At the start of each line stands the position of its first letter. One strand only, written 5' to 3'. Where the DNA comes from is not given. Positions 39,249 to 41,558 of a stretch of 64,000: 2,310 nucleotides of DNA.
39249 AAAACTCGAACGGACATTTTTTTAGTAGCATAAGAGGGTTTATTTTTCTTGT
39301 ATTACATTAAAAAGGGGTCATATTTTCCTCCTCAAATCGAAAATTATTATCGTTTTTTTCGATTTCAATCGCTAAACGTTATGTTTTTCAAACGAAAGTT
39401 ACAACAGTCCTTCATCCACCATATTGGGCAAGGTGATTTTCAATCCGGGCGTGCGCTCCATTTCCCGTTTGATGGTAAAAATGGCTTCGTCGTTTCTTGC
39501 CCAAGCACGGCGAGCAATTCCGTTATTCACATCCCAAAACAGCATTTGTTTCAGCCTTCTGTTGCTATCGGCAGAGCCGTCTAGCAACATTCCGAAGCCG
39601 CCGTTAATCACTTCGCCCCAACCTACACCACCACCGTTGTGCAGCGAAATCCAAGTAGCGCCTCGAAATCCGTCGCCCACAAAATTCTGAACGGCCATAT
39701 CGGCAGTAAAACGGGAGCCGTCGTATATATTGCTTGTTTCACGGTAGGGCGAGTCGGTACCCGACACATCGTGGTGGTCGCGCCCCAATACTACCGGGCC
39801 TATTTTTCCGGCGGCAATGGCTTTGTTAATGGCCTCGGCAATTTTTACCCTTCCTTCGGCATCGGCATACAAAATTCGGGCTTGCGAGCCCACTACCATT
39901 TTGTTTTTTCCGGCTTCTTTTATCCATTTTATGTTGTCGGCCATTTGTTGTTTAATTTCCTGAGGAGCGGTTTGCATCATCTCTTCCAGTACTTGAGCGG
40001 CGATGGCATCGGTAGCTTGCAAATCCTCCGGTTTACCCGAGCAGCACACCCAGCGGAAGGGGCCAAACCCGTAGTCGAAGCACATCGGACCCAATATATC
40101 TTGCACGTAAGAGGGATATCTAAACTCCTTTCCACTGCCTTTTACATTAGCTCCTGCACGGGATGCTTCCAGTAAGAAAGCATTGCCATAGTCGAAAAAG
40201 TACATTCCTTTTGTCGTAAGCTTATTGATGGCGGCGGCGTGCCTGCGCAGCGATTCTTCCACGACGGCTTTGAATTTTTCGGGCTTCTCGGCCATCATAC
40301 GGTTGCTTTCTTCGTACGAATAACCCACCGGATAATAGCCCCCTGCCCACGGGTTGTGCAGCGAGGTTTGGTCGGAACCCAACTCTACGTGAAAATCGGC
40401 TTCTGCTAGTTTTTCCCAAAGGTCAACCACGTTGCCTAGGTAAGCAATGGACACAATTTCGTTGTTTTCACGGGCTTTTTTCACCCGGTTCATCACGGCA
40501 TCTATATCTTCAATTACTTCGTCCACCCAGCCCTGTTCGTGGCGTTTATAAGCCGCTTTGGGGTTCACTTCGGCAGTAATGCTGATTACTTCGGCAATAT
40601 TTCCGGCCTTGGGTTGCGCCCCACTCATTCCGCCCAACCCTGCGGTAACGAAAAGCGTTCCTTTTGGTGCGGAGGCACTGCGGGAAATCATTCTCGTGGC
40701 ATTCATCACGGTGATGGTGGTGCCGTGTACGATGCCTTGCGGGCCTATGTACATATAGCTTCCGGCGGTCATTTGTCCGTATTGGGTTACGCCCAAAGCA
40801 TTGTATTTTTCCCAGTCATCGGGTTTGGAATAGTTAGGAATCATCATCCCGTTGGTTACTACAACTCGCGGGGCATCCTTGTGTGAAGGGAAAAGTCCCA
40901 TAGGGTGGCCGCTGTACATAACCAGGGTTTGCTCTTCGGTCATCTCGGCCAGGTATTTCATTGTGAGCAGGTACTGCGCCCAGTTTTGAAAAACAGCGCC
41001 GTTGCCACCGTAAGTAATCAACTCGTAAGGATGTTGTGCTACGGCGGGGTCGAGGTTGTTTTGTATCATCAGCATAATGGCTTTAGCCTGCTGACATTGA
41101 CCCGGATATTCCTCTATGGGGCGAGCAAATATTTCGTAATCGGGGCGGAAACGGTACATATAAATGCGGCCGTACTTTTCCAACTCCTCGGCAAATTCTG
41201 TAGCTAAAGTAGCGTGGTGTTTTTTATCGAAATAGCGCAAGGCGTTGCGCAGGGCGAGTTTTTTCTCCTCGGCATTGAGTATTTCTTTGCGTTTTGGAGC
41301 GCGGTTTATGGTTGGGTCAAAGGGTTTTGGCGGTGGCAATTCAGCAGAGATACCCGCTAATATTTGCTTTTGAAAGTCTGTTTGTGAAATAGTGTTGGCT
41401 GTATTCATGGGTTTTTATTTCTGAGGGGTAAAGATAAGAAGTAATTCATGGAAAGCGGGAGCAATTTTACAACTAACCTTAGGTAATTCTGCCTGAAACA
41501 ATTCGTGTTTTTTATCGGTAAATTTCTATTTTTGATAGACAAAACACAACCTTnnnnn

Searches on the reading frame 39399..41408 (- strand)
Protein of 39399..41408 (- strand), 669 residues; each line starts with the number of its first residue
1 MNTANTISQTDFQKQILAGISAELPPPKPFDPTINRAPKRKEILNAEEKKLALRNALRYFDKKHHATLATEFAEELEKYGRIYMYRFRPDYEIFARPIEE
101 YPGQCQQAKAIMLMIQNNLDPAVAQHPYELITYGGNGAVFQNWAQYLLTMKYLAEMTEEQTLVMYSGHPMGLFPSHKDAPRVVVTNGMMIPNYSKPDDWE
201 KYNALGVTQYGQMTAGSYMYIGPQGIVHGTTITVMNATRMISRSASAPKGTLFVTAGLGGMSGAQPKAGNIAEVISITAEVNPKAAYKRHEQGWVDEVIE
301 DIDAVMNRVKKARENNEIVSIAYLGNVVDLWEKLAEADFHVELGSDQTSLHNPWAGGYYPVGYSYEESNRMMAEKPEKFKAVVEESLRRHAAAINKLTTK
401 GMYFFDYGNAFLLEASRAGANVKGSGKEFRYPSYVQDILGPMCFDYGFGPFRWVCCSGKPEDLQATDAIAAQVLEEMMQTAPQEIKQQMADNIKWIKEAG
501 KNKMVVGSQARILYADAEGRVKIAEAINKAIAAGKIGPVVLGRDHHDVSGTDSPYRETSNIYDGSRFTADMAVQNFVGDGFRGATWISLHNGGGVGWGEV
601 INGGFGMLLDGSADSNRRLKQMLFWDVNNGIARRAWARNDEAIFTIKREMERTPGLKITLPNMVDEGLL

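Call 104: search_protein_families(library=pfam, proteins=[window:39399-41408:-], max_evalue=0.001)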
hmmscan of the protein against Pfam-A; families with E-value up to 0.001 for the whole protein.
window:39399-41408:- (669 aa): 3 families
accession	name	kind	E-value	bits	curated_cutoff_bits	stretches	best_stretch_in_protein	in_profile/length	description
PF17392.7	Urocanase_C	-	2.3e-86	288.7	23.6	1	444-647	3-195/196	Urocanase C-terminal domain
PF01175.24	Urocanase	-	1.1e-82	277.2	23.2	1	222-438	1-209/209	Urocanase Rossmann-like domain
PF17391.7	Urocanase_N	-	3.5e-58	195.4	23.2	1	95-219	3-127/127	Urocanase N-terminal domain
